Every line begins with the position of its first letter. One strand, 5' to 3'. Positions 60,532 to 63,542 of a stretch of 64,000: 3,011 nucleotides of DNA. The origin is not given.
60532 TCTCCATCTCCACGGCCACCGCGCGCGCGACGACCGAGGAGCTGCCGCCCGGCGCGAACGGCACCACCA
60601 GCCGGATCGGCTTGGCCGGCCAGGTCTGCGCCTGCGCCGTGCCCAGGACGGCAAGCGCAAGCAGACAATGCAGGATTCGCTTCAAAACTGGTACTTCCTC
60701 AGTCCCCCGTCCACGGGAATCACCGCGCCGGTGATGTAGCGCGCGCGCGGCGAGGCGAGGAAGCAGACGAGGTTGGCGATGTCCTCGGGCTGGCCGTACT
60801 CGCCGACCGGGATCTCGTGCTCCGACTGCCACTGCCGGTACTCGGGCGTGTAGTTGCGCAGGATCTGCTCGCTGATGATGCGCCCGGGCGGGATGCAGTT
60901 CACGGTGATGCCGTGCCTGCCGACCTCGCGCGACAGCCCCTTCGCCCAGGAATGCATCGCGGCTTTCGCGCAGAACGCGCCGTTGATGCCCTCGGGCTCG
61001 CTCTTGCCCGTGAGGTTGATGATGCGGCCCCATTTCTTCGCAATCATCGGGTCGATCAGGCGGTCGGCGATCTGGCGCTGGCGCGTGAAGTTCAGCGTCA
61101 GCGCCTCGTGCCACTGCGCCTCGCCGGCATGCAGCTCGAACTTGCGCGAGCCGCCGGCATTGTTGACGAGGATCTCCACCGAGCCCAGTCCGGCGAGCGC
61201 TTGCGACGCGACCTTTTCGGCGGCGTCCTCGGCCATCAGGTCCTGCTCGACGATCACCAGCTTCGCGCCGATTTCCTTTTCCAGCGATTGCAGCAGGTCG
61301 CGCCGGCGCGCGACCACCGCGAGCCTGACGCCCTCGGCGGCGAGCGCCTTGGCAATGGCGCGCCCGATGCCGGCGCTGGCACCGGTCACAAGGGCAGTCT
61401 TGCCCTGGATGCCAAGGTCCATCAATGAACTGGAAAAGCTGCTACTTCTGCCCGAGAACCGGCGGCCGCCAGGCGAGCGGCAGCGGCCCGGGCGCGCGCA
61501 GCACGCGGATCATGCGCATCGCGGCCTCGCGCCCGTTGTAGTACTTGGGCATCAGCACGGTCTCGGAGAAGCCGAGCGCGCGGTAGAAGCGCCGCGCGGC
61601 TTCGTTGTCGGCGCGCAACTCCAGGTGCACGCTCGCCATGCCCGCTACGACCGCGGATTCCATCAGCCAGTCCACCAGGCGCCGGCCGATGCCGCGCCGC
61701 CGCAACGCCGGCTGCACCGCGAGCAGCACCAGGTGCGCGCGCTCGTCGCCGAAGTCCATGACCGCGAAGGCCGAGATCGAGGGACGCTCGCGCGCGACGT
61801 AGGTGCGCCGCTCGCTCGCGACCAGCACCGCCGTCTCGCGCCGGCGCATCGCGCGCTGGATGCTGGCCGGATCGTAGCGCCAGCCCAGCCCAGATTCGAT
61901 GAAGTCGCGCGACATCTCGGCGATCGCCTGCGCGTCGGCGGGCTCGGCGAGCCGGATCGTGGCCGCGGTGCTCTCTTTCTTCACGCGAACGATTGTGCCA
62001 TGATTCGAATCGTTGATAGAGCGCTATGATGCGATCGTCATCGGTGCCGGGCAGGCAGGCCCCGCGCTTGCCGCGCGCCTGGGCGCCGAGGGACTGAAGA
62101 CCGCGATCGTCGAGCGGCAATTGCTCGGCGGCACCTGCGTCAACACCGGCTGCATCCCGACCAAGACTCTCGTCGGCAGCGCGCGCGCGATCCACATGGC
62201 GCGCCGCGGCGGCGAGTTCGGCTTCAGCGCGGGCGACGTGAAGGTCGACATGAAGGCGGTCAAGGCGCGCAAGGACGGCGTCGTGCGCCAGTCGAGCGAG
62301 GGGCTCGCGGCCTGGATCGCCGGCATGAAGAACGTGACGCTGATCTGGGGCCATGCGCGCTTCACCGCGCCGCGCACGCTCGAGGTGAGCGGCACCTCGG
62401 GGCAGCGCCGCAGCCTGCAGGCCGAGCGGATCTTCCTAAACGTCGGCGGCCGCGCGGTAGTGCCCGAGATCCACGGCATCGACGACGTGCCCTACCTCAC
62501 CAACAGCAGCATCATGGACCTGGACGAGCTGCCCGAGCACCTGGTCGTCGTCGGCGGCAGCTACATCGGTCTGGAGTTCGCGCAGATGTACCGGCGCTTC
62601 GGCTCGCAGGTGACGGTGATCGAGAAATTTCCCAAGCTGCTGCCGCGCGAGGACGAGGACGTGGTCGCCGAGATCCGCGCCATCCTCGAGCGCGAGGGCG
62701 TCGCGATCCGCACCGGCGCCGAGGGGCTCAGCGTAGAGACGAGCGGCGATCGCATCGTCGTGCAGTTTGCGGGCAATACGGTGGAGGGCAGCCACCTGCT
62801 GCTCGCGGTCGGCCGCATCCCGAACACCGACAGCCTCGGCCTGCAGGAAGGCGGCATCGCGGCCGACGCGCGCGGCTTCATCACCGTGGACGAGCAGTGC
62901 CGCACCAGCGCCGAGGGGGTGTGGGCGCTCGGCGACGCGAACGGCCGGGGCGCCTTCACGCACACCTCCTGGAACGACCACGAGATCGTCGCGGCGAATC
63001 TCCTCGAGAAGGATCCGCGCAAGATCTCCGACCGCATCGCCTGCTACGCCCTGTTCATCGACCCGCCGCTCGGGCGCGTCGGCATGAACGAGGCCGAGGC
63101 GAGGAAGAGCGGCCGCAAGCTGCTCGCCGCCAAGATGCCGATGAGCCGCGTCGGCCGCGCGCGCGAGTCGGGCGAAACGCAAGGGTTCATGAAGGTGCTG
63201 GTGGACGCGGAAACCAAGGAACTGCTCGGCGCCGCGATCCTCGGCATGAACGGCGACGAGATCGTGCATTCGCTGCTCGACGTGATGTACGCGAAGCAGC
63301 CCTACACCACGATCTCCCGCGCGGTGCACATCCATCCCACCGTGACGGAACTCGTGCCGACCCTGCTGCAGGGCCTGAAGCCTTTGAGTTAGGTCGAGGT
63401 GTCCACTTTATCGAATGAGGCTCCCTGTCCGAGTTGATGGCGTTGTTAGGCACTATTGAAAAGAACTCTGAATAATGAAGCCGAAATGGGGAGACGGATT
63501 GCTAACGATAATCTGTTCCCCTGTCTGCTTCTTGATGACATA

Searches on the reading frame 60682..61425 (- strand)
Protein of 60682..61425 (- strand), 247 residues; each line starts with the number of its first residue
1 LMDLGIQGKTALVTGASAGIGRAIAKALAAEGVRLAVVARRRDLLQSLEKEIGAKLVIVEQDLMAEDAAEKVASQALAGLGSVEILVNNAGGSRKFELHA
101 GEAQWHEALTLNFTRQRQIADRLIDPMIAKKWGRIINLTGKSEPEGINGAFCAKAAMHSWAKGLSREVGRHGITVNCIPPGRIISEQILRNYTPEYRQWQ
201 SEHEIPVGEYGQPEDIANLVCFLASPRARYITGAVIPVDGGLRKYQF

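Call 37: search_protein_families(library=pfam, proteins=[window:60682-61425:-], max_evalue=0.001)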
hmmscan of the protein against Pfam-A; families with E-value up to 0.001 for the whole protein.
window:60682-61425:- (247 aa): 5 families
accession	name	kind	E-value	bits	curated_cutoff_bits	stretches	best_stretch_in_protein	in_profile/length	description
PF13561.12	adh_short_C2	-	5.2e-43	147.8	27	1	15-242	1-235/236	Enoyl-(Acyl carrier protein) reductase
PF00106.31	adh_short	-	7.6e-37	127.1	26.6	1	9-184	1-183/195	short chain dehydrogenase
PF08659.16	KR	-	1.1e-06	29.1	22.6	1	10-107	2-107/180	KR domain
PF13460.12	NAD_binding_10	-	0.0001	22.7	27.2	1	15-137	1-95/184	NAD(P)H-binding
PF01370.27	Epimerase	-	0.00012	22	20.9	1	11-75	1-62/240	NAD dependent epimerase/dehydratase family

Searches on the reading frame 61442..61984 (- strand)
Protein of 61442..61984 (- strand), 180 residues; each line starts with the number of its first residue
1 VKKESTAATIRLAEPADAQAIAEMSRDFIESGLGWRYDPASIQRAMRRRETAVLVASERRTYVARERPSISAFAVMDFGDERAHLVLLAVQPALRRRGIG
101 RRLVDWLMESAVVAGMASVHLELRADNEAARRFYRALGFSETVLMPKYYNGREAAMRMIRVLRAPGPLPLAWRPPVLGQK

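Call 37: search_protein_families(library=pfam, proteins=[window:61442-61984:-], max_evalue=0.001)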
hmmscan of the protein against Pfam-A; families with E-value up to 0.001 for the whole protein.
window:61442-61984:- (180 aa): 7 families
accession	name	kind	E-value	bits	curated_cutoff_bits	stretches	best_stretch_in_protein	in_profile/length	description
PF00583.31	Acetyltransf_1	-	8.3e-16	58.7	20.7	1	44-139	18-116/116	Acetyltransferase (GNAT) family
PF13508.13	Acetyltransf_7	-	3.5e-13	50.2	27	1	59-141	3-84/84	Acetyltransferase (GNAT) domain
PF13673.13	Acetyltransf_10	-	4.6e-11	43.2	23.6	1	56-143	28-111/128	Acetyltransferase (GNAT) domain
PF08445.16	FR47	-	1.1e-08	35.3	22.1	1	83-141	22-79/86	FR47-like protein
PF13302.13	Acetyltransf_3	-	3e-05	25.2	25.4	1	9-139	3-137/138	Acetyltransferase (GNAT) domain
PF12568.14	PanZ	-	6.7e-05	22.8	22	1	55-141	34-122/128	Acetyltransferase (GNAT) domain, PanZ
PF13420.13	Acetyltransf_4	-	0.00032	21.2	24.3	1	10-142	1-137/155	Acetyltransferase (GNAT) domain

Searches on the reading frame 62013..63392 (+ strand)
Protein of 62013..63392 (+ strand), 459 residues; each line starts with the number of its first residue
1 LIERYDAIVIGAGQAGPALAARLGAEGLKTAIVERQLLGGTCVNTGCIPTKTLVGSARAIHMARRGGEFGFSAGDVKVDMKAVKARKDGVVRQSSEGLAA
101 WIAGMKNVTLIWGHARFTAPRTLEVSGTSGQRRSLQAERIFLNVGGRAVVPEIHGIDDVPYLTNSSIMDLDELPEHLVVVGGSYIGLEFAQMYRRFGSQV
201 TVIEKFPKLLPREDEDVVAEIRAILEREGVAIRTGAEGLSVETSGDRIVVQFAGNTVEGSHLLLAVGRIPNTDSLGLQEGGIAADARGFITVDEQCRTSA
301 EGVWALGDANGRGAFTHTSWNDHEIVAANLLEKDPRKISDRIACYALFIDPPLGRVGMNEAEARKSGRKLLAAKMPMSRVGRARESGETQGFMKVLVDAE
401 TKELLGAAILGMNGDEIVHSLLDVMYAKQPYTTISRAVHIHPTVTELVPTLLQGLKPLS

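Call 37: search_protein_families(library=pfam, proteins=[window:62013-63392:+], max_evalue=0.001)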
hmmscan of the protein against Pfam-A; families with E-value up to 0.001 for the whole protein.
window:62013-63392:+ (459 aa): 10 families
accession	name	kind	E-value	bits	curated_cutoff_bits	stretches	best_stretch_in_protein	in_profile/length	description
PF07992.20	Pyr_redox_2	-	5.4e-57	193.9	26.1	1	5-319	1-287/291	Pyridine nucleotide-disulphide oxidoreductase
PF02852.28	Pyr_redox_dim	-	2.9e-23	82.6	25.3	1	346-450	4-108/110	Pyridine nucleotide-disulphide oxidoreductase, dimerisation domain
PF00070.33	Pyr_redox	-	3.8e-21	75.8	22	1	176-250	1-77/82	Pyridine nucleotide-disulphide oxidoreductase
PF13738.12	Pyr_redox_3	-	3.3e-07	30.3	30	1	133-307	121-305/305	Pyridine nucleotide-disulphide oxidoreductase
PF13450.12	NAD_binding_8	-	3.6e-05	24.4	21.9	0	9-42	1-35/68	NAD(P)-binding Rossmann-like domain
PF01266.30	DAO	-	4.5e-05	23.6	27.9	0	6-50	1-48/353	FAD dependent oxidoreductase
PF03486.20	HI0933_like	-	9.9e-05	22.3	50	0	6-36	2-32/244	HI0933-like protein Rossmann domain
PF01494.25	FAD_binding_3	-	0.00021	21.1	22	0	5-36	2-33/349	FAD binding domain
PF01134.28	GIDA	-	0.00021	20.9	22.1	0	6-87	1-81/391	Glucose inhibited division protein A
PF01946.23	Thi4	-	0.00022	21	26.2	0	5-46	18-60/235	Thi4 family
